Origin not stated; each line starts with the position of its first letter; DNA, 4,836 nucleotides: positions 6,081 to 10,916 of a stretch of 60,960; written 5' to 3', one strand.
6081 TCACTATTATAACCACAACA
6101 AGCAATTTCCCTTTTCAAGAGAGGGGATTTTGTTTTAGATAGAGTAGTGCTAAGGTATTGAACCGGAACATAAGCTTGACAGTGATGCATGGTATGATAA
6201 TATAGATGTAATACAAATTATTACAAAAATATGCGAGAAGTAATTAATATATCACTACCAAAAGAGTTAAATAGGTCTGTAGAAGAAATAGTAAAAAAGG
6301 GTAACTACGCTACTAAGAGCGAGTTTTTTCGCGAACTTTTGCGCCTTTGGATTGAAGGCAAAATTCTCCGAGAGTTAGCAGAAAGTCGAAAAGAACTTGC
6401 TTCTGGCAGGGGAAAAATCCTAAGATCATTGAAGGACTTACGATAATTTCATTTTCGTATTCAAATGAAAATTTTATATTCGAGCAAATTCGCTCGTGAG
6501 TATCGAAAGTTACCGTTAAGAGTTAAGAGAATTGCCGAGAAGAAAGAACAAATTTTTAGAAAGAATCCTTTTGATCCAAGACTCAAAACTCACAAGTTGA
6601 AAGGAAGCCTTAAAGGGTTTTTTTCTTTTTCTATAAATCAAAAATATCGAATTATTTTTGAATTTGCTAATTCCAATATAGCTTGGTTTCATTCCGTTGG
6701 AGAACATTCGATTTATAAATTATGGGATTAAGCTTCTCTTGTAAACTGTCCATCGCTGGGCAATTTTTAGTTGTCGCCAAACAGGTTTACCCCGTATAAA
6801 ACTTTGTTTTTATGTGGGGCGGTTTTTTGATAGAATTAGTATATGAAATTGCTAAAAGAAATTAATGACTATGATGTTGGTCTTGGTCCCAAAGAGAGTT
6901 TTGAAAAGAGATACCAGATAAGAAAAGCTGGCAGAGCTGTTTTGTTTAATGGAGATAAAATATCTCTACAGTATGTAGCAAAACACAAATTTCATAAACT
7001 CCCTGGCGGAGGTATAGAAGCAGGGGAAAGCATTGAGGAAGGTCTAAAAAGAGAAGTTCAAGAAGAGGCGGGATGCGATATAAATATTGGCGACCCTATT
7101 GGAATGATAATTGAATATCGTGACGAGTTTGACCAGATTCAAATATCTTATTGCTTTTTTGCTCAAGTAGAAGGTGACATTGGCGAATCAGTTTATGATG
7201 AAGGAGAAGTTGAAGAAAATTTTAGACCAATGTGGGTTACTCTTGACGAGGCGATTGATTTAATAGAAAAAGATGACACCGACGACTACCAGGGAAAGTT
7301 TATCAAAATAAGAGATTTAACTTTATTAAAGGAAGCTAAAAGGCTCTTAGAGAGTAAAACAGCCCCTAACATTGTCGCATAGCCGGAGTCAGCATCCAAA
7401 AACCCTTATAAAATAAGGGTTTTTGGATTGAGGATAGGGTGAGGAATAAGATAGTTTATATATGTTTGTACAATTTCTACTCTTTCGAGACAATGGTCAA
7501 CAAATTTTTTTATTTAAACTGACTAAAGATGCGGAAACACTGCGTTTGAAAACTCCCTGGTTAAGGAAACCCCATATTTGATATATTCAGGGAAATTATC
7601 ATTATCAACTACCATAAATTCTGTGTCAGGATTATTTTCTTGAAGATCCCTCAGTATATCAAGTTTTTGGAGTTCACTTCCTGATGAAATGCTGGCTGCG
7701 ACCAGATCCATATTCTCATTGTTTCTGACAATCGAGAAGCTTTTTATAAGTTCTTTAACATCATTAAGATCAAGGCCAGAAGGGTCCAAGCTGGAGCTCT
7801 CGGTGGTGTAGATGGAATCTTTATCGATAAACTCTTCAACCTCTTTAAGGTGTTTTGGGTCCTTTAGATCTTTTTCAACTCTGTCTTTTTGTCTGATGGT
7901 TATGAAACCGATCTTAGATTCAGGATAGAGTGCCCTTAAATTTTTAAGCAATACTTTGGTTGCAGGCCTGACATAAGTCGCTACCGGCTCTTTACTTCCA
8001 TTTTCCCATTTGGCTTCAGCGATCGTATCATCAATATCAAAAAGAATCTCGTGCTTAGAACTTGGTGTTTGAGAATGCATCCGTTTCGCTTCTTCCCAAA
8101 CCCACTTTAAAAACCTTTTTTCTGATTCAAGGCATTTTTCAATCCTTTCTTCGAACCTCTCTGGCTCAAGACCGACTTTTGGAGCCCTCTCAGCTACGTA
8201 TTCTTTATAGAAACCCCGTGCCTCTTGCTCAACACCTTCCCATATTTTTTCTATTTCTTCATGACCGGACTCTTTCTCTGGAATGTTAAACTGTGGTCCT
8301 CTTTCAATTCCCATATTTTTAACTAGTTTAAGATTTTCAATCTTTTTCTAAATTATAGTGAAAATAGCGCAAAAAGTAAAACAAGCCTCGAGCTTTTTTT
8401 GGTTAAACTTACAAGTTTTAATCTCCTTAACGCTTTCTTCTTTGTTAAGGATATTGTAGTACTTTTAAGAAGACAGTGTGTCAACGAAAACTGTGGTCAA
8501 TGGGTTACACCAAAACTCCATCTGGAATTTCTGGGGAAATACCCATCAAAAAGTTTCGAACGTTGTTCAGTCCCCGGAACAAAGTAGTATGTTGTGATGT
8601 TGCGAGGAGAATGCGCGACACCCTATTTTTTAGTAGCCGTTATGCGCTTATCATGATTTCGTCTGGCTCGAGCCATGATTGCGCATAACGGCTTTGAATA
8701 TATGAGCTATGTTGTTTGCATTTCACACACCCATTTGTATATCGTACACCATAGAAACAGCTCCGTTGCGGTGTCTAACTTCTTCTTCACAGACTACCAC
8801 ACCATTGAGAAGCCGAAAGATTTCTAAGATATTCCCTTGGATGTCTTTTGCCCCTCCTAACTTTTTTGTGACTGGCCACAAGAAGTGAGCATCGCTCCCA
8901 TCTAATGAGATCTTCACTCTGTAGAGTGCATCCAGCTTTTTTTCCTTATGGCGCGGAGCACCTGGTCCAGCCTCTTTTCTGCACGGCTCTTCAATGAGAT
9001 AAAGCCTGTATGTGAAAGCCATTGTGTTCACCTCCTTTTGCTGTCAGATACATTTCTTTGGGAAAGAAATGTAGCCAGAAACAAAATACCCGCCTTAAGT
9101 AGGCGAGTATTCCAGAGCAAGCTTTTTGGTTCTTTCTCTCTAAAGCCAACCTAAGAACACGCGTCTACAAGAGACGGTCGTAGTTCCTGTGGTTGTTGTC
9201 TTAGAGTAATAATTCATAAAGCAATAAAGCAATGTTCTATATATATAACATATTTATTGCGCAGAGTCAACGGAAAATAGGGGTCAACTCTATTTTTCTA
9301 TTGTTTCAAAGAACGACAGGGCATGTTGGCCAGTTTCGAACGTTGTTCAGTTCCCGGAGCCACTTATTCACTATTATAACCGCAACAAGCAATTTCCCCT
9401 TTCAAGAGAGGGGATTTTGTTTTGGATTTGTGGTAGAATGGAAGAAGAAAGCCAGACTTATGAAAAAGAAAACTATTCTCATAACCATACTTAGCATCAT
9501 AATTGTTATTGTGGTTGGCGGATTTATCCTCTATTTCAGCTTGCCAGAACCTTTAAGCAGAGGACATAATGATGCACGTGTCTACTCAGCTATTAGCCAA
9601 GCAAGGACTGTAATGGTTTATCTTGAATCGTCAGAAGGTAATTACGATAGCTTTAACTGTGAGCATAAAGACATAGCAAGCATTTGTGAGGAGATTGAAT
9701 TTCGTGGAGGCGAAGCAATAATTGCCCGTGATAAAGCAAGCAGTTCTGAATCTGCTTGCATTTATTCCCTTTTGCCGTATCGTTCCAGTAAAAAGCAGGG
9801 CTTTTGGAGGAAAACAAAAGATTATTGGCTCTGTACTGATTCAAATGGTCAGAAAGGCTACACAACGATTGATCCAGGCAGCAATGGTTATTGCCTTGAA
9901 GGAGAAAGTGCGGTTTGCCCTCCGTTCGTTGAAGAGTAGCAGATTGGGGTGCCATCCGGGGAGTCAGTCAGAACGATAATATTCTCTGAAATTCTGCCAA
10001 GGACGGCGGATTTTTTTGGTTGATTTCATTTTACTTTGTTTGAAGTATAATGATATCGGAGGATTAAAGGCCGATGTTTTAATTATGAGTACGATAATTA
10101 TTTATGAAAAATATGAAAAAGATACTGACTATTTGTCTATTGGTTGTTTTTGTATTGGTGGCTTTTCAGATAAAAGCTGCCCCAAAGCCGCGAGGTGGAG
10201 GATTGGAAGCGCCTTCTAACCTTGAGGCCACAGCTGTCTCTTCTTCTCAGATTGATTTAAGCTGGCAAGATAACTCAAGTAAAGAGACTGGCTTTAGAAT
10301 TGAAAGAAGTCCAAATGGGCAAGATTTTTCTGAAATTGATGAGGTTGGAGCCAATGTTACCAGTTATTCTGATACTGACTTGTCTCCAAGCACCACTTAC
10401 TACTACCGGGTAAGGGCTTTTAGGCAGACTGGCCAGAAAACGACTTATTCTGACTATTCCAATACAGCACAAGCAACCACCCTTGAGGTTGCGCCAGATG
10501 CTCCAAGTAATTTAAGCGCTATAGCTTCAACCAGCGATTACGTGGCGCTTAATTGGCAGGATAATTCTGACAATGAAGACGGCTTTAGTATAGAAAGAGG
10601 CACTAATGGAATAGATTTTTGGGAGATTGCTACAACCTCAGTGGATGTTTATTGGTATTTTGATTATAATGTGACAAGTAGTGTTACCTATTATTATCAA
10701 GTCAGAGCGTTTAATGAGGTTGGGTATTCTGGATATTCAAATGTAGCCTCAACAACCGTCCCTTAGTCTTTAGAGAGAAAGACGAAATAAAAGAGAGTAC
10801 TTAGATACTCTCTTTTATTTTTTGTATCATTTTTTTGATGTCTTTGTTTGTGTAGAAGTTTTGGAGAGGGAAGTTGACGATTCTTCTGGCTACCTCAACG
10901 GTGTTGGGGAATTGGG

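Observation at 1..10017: Localized array of self-contained gene cassettes bounded by one conserved element (integron-like, but not a textbook integron)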

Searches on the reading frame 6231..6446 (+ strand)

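Call 9: search_protein_families(library=pfam, proteins=[window:6231-6446:+], max_evalue=0.01)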
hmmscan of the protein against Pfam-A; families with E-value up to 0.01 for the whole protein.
window:6231-6446:+ (71 aa): 1 family
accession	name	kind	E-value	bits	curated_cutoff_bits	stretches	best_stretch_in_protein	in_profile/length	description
PF01402.27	RHH_1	-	2.3e-08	34.1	20.5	1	5-42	2-38/39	Ribbon-helix-helix protein, copG family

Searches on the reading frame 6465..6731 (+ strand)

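Call 9: search_protein_families(library=pfam, proteins=[window:6465-6731:+], max_evalue=0.01)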
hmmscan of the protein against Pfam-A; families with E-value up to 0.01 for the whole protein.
window:6465-6731:+ (88 aa): 3 families
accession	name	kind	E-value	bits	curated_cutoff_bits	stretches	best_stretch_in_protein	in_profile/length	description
PF05015.19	HigB-like_toxin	-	9.7e-07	29.6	27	1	40-72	51-83/91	RelE-like toxin of type II toxin-antitoxin system HigB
PF15738.11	YafQ_toxin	-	1.6e-06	28.8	30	1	2-82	2-84/88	Bacterial toxin of type II toxin-antitoxin system, YafQ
PF06769.20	YoeB_toxin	-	6.5e-05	23.3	27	1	20-73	20-72/80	YoeB-like toxin of bacterial type II toxin-antitoxin system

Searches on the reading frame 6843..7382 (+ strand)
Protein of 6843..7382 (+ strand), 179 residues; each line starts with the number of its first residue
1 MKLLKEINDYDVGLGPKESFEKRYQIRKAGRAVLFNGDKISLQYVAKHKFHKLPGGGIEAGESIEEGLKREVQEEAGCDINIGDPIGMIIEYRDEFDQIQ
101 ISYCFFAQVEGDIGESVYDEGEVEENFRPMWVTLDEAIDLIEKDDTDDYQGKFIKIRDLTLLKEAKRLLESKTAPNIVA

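Call 9: search_protein_families(library=pfam, proteins=[window:6843-7382:+], max_evalue=0.01)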
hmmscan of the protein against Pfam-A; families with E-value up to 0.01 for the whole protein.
window:6843-7382:+ (179 aa): 1 family
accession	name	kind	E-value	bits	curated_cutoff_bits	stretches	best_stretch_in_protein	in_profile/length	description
PF00293.34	NUDIX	-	7.2e-17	62.1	21.1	1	32-146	8-125/134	NUDIX domain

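Call 45: find_encoding_contigs(protein=window:6843-7382:+, flank=10000, max_places=10)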
Protein window:6843-7382:+ (179 aa): no gene with exactly this product is on record in the collection.

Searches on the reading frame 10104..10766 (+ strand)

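Call 10: search_protein_families(library=pfam, proteins=[window:10104-10766:+], max_evalue=0.01)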
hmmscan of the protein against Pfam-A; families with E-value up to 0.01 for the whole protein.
window:10104-10766:+ (220 aa): 7 families
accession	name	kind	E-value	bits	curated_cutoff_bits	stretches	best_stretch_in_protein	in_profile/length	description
PF00041.27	fn3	-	1.5e-18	67.2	25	2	36-119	2-81/84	Fibronectin type III domain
PF25788.1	Ig_Rha78A_N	-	1.2e-06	29.1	27.4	1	43-119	13-97/105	Rha78A-like, N-terminal immunoglobulin domain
PF24489.1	Ig_J_second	-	4.3e-05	23.9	27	0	182-217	56-92/105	Tip attachment protein J second Ig-like domain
PF25059.1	FN3_DSCAM-DSCAML_C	-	0.00061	20.5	39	0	52-117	10-76/89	DSCAM/DSCAML C-terminal Fn3-like domain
PF16656.11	Pur_ac_phosph_N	-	0.0009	20.2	30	1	40-114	6-84/93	Purple acid Phosphatase, N-terminal domain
PF01108.23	Tissue_fac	-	0.0012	19.1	27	0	13-111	5-104/107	Tissue factor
PF21200.3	Glyco_hydro_39_C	-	0.0056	17.4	27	0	41-117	4-83/89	Alpha-L-iduronidase C-terminal domain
